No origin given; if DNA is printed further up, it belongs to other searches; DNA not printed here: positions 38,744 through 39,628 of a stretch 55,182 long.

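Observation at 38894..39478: Transcriptional regulator fused to a complete desulfoferrodoxin (superoxide reductase)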

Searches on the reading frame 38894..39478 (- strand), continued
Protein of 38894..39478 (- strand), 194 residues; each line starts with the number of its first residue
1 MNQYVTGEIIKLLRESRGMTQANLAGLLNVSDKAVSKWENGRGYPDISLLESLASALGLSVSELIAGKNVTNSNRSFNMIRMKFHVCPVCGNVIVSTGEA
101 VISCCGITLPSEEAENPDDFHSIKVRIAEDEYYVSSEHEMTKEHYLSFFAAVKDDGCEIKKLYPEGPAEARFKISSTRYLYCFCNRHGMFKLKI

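Call 16: find_related_loci(query=window:38897-39478:-, collection=genome_contigs, flank=6000)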
Query window:38897-39478:- (194 aa) in genome_contigs; peptide patterns used: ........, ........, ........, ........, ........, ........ (x = any residue, [..] = any of these).
600 stretches matched a pattern (row limit reached: there are more); 543 encode a relative of the query (tblastn E <= 1e-3); the best 80 are kept; 80 distinct loci.
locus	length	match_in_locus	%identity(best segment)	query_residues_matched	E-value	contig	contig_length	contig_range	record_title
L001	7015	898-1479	66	1-194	3e-92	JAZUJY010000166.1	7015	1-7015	MAG: Oscillospiraceae bacterium isolate T1900045250_TH20190020.MAGScoT_cleanbin_000005 SGB_5758_k141_1326040, whole geno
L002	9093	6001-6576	68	1-192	3e-90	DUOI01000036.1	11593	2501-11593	MAG TPA_asm: Clostridiales bacterium isolate AS08sgBPME_164 83818_AS08, whole genome shotgun sequence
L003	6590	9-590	63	1-194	4e-83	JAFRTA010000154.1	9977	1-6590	MAG: Clostridia bacterium isolate RGIG2774 Goat_Omasum-6__c250203, whole genome shotgun sequence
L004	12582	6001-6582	62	1-194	6e-83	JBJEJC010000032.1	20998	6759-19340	MAG: Roseburia sp. isolate PUUB56_bin.005 NODE_1418_length_20998_cov_7.641646, whole genome shotgun sequence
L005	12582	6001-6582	62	1-194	1e-80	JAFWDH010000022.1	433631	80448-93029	MAG: Oscillospiraceae bacterium isolate RGIG5635 Sheep_Duodenum-3__c1255, whole genome shotgun sequence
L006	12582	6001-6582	61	1-194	9e-80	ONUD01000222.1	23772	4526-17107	uncultured Clostridiales bacterium isolate RUG633 genome assembly, contig: k87_44970431, whole genome shotgun sequence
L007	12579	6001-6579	61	1-193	6e-77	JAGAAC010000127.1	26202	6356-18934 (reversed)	MAG: Clostridia bacterium isolate RGIG8255 Water_buffalos_Rumen-5__c1143512, whole genome shotgun sequence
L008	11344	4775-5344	59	1-190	5e-77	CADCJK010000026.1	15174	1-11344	MAG: uncultured Ruminococcus sp. isolate RUG14692 genome assembly, contig: RUG14692_asm_26, whole genome shotgun sequenc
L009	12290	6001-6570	62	1-190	6e-77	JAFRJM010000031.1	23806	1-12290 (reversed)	MAG: Oscillospiraceae bacterium isolate RGIG2526 Goat_Jejunum-4__c78334, whole genome shotgun sequence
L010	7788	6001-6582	57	1-194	8e-77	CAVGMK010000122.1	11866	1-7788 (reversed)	Oscillospiraceae bacterium isolate SRR8978449_cleanbin_000002 genome assembly, contig: Spades_SRR8978449_contig_238, who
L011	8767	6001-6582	61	1-194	3e-76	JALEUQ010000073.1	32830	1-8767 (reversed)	MAG: Clostridiales bacterium isolate SUG351 k141_6107050, whole genome shotgun sequence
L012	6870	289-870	58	1-194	2e-76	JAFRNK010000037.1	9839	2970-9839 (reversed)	MAG: Clostridia bacterium isolate RGIG2628 Goat_Omasum-1__c269196, whole genome shotgun sequence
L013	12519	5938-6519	58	1-194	3e-76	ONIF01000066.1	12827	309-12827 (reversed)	uncultured Clostridiales bacterium isolate RUG327 genome assembly, contig: scaffold_4228, whole genome shotgun sequence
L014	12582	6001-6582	57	1-194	4e-76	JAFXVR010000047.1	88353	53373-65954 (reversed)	MAG: Clostridia bacterium isolate RGIG6788 Sheep_Rumen-3__c1200762, whole genome shotgun sequence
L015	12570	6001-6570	62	1-190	3e-76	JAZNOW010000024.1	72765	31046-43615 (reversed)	MAG: Clostridia bacterium isolate T1900044839_TS20190305.MAGScoT_cleanbin_000009 SGB_2933_k141_1203406, whole genome sho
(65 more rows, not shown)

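Call 31: predict_structure(alignment_id=A1)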
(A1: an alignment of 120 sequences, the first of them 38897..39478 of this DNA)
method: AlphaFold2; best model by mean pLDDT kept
length: 194 residues; sequences in the alignment: 120
mean_pLDDT: 88.1   pTM: 0.63
mean pLDDT of the five models: 88.1, 87.1, 86.2, 83.9, 83.8
residues with pLDDT >= 90: 125; 70-90: 51; 50-70: 13; < 50: 5
segments of 3 or more residues with pLDDT < 50: 1-4
pLDDT, mean of each block of 10 residues (from residue 1): 61 91 95 92 85 88 67 64 92 86 91 92 94 95 97 93 96 94 96 94
secondary structure, 60 per line:
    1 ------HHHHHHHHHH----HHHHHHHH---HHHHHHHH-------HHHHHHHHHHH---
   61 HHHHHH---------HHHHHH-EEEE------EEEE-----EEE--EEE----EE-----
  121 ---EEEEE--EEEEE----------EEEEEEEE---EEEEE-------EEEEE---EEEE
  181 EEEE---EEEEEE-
elements in order: H7-16 H21-28 H32-39 H47-57 H61-66 H76-81 E83-86 E93-96 E102-104 E107-109 E124-128 E131-135 E146-153 E157-161 E169-173 E177-184 E188-193
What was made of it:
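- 39281..39460 (-): XRE/Cro-C1 helix-turn-helix domain (residues 7-66). Putative recognition helix is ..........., residues 31-41. AF2 predicts five helices, H7-16 to H61-66 (call 31).
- On 2Fe-SOR / desulfoferrodoxin: AF2 model pLDDT 88 (call 31).
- On XRE / Cro-C1 HTH regulators (PF01381): AF2 predicts helices H7-16 to H61-66 (call 31).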

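Call 33: search_protein_families(library=pfam, alignment_id=A2, max_evalue=0.00001)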
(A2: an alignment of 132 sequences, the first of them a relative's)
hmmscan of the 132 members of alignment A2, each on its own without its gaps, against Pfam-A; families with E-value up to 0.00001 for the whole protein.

A. member 1, L001:65-718:+ (218 aa): 0 families

B. families by the number of members that match (of 132 scanned): 151 families (the first 25 are shown)
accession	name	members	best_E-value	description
PF00583.31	Acetyltransf_1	5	1.6e-16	Acetyltransferase (GNAT) family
PF00072.30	Response_reg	4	1.9e-26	Response regulator receiver domain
PF13508.13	Acetyltransf_7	4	1.6e-12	Acetyltransferase (GNAT) domain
PF00702.32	Hydrolase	3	1e-35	haloacid dehalogenase-like hydrolase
PF13302.13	Acetyltransf_3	3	9.2e-30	Acetyltransferase (GNAT) domain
PF00486.34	Trans_reg_C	3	2.2e-24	Transcriptional regulatory protein, C terminal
PF02525.22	Flavodoxin_2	3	6.7e-19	Flavodoxin-like fold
PF03358.20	FMN_red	3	1.4e-15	NADPH-dependent FMN reductase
PF13673.13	Acetyltransf_10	3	9.4e-10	Acetyltransferase (GNAT) domain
PF00122.25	E1-E2_ATPase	2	1.9e-61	E1-E2 ATPase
PF13407.12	Peripla_BP_4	2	1.3e-51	Periplasmic binding protein domain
PF07690.21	MFS_1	2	1e-44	Major Facilitator Superfamily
PF08282.18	Hydrolase_3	2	2.1e-42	haloacid dehalogenase-like hydrolase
PF07724.20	AAA_2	2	1.7e-35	AAA domain (Cdc48 subfamily)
PF00005.33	ABC_tran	2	3e-35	ABC transporter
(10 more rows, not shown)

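Call 35: fold_search(model_id=the predicted structure, library=pdb)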
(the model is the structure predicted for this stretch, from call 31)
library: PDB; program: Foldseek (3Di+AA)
matches with E <= 10: 1172; with E <= 0.001: 68
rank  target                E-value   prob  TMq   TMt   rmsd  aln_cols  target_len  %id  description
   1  2ji1_A                2.6e-09  1.00  0.48  0.71   3.2       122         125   24  X-ray structure of wild-type superoxide reductase from Desulfoarculus baarsii (released 2007-05-01)
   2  2ji2_A                3.7e-09  1.00  0.48  0.71   3.1       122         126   24  X-ray structure of E114A mutant of superoxide reductase from Desulfoarculus baarsii in the native, reduced form (released 2007-05-01)
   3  2ji2_B                5.6e-09  1.00  0.48  0.71   3.2       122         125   24  X-ray structure of E114A mutant of superoxide reductase from Desulfoarculus baarsii in the native, reduced form (released 2007-05-01)
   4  1y07_D                1.4e-08  1.00  0.51  0.78   2.4       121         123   22  Crystal structure of the superoxide reductase from Treponema pallidum (released 2005-11-22)
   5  1vzg_A                3.1e-08  1.00  0.49  0.73   2.9       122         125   24  Structure of superoxide reductase bound to ferrocyanide and active site expansion upon X-ray induced photoreduction (released 2004-08-27)
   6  1dfx                  4.3e-08  1.00  0.49  0.73   2.9       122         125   23  DESULFOFERRODOXIN FROM DESULFOVIBRIO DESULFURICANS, ATCC 27774 (released 1998-10-14)
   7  1y07_C                8.2e-08  1.00  0.50  0.76   2.4       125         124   20  Crystal structure of the superoxide reductase from Treponema pallidum (released 2005-11-22)
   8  1y07_B                1.9e-07  1.00  0.50  0.77   2.2       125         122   21  Crystal structure of the superoxide reductase from Treponema pallidum (released 2005-11-22)
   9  1y07_A                5.3e-07  1.00  0.49  0.75   3.0       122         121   22  Crystal structure of the superoxide reductase from Treponema pallidum (released 2005-11-22)
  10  1zz6_A                6.5e-06  1.00  0.33  0.35  13.7       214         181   15  Crystal Structure of Apo-HppE (released 2005-07-26)
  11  2bnm_A                8.7e-06  1.00  0.36  0.36  13.1       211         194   20  The structure of Hydroxypropylphosphonic acid epoxidase from S. wedmorenis. (released 2005-10-05)
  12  1y9q                  9.7e-06  1.00  0.31  0.34  18.9       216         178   16  Crystal Structure of HTH_3 family Transcriptional Regulator from Vibrio cholerae (released 2005-01-04)
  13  1zz8_A                1.5e-05  1.00  0.34  0.34  13.0       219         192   16  Crystal Structure of FeII HppE in Complex with Substrate Form 2 (released 2005-07-26)
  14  2bno_A                1.6e-05  1.00  0.36  0.36  13.1       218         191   18  The structure of Hydroxypropylphosphonic acid epoxidase from S. wedmorenis. (released 2005-10-05)
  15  1zzc_B                2.0e-05  1.00  0.35  0.37  13.3       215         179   13  Crystal Structure of CoII HppE in Complex with Tris Buffer (released 2005-07-26)
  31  1adr_MODEL_1_A        1.3e-04  1.00  0.33  0.79   3.4        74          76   32  DETERMINATION OF THE NUCLEAR MAGNETIC RESONANCE STRUCTURE OF THE DNA-BINDING DOMAIN OF THE P22 C2 REPRESSOR (1 (released 1994-01-31)
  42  2r1j_L                4.1e-04  1.00  0.31  0.86   1.2        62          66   34  Crystal Structure of the P22 c2 Repressor protein in complex with the synthetic operator 9T (released 2008-04-29)
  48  3jxb_C                4.8e-04  1.00  0.32  0.87   2.1        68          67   32  Crystal structure of the P22 c2 repressor protein in complex with synthetic operator 9C (released 2010-01-19)
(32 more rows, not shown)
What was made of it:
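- On 2Fe-SOR / desulfoferrodoxin: Foldseek matches 2ji1, 1dfx and 1y07 at E=2.6e-9 to 5e-7, TM-score 0.71-0.78 normalised to the target, over about 122 columns (call 35).
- On XRE / Cro-C1 HTH regulators (PF01381): TM-score 0.79-0.87 normalised to the target for P22 c2 and 434 repressor domains (call 35).
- Closest known: Enzyme-regulator fusions. Same: HppE pairs an HTH_3-like domain with a mononuclear iron domain (call 35).
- Checked: AF2 model with pLDDT 88 (call 31); Foldseek matches 2ji1, 1dfx and 1y07 at E=2.6e-9 to 5e-7, TM-score 0.71-0.78 normalised to the target (call 35).
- The fold is that of 2Fe-SORs (call 35). The HppE matches have rmsd of about 13 Å over the whole chain (call 35).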

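Call 57: list_cluster_members(proteins=[P0001, P0072, P0099])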
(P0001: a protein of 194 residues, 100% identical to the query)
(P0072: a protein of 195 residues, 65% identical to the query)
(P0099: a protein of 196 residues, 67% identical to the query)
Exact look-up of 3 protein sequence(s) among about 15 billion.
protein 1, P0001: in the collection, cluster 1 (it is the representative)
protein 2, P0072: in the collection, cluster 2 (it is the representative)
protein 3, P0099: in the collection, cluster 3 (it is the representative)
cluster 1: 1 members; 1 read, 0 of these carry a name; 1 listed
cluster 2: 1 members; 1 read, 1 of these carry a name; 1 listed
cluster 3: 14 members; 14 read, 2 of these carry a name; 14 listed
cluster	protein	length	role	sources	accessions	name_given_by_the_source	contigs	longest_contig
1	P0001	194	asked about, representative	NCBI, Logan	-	-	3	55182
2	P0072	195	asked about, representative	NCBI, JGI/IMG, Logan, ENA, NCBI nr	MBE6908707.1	MAG: helix-turn-helix domain-containing protein [Ruminococcaceae bacterium] | helix-turn-helix domain-containing protein [Oscillospiraceae bacterium]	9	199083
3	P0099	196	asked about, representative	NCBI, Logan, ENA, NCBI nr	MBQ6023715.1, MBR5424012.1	MAG: helix-turn-helix domain-containing protein [Clostridia bacterium] | helix-turn-helix domain-containing protein [Clostridia bacterium]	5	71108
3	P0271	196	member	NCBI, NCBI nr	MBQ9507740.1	MAG: helix-turn-helix domain-containing protein [Clostridia bacterium] | helix-turn-helix domain-containing protein [Clostridia bacterium]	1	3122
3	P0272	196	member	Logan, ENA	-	-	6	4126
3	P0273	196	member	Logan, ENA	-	-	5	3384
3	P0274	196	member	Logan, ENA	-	-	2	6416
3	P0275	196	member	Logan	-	-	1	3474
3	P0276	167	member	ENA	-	-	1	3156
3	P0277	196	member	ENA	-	-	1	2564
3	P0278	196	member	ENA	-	-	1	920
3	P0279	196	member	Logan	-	-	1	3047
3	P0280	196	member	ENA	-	-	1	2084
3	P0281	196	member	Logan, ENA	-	-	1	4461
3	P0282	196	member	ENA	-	-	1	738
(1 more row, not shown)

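Call 58: search_solved_structures(query=A1, max_evalue=0.001, show_alignments=3)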
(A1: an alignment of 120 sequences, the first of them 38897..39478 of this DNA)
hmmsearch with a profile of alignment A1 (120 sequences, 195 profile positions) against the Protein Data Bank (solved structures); distinct sequences matched with E-value up to 0.001: 39.
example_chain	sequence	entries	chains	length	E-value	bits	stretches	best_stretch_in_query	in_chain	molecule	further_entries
2ji2_A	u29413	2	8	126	2.3e-15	59.9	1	81-193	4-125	Desulfoferrodoxin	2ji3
2ji1_A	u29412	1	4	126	3.9e-15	59.2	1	81-193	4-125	Desulfoferrodoxin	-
1vzg_A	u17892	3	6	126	7.3e-15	58.3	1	81-193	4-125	DESULFOFERRODOXIN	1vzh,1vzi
1dfx_A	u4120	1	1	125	6.3e-12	48.7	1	82-193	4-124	DESULFOFERRODOXIN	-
2mez_A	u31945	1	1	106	7.9e-08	35.3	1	8-65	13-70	Multiprotein Bridging Factor (MBP-like)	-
9k3w_A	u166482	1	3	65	2.7e-07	33.6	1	9-67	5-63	Transcriptional regulator, PbsX family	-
1adr_A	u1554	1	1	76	8.6e-07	31.9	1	1-68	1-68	P22 C2 REPRESSOR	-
9sf2_A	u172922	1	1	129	1.8e-06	30.9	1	6-66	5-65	Transcriptional regulator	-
8tac_A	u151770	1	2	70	1.8e-06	30.9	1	7-59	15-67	DBP48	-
2r1j_L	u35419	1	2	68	1.8e-06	30.9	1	1-67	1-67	Repressor protein C2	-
1y07_A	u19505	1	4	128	4.4e-06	29.6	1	110-191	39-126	desulfoferrodoxin (rbo)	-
3jxb_C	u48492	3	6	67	8e-06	28.8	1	5-67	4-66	Repressor protein C2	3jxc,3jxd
2qfc_A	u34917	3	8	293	2e-05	27.5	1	7-66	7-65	PlcR protein | Transcriptional activator PlcR protein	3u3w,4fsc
2p5t_A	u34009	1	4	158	2.2e-05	27.3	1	6-78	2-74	Putative transcriptional regulator PezA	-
1x57_A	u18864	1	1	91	3.4e-05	26.7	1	6-61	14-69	Endothelial differentiation-related factor 1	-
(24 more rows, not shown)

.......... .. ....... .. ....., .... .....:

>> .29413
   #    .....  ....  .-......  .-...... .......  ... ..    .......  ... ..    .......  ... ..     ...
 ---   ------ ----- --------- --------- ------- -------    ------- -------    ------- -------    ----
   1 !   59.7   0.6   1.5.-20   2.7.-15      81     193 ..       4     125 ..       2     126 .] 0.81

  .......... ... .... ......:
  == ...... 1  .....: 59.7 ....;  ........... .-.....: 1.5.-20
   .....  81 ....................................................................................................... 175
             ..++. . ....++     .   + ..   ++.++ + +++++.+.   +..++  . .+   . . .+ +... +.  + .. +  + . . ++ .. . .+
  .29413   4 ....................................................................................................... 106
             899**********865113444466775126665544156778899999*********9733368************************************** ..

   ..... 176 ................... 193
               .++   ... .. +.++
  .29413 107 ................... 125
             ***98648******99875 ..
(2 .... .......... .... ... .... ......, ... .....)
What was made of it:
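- Checked: Family profile against PDB: E=2.3e-15 over Dfx residues 4-125 (call 58).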

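Call 62: find_encoding_contigs(protein=P0007, flank=5000, max_places=3)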
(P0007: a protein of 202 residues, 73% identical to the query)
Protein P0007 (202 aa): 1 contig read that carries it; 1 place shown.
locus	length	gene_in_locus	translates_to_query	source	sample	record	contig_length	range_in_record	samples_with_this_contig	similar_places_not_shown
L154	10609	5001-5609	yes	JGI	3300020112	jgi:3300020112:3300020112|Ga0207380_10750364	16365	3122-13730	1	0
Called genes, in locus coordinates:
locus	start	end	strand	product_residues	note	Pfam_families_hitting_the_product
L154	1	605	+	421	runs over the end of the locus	PF04389:Peptidase_M28 (weak), PF01546:Peptidase_M20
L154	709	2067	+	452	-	PF01979:Amidohydro_1, PF07969:Amidohydro_3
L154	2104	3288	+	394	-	-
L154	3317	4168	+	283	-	PF00376:MerR, PF13411:MerR_1, PF06445:GyrI-like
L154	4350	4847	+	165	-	PF13302:Acetyltransf_3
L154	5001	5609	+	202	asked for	PF12844:HTH_19 (weak), PF13560:HTH_31, PF01381:HTH_3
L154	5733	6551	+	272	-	PF06541:ABC_trans_CmpB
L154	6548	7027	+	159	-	PF00583:Acetyltransf_1, PF13527:Acetyltransf_9, PF13673:Acetyltransf_10 (weak), PF13508:Acetyltransf_7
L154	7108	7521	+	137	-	PF00892:EamA, PF05653:Mg_trans_NIPA (weak)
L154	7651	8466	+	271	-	PF00588:SpoU_methylase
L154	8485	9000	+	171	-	PF01966:HD (weak)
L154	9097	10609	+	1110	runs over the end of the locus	PF08439:Peptidase_M3_N (faint), PF01432:Peptidase_M3, PF00149:Metallophos (weak), PF09587:PGA_cap (weak), PF02872:5_nucleotid_C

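Call 63: find_encoding_contigs(protein=P0002, flank=5000, max_places=3)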
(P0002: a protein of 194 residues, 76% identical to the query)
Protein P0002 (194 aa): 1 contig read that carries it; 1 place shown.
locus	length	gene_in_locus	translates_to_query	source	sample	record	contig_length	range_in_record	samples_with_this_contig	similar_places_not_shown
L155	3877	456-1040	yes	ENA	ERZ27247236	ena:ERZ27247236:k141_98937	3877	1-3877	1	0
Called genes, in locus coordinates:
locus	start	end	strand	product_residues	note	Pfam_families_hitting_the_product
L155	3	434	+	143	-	?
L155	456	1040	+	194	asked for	PF12844:HTH_19, PF13560:HTH_31, PF01381:HTH_3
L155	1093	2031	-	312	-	PF01256:Carb_kinase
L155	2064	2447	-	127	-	PF00903:Glyoxalase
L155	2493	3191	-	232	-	PF09929:DUF2161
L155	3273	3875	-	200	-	?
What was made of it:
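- Tried and rejected: Synteny with NnrD/VOC/DUF2161 holds only in the nearest relative (call 63).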
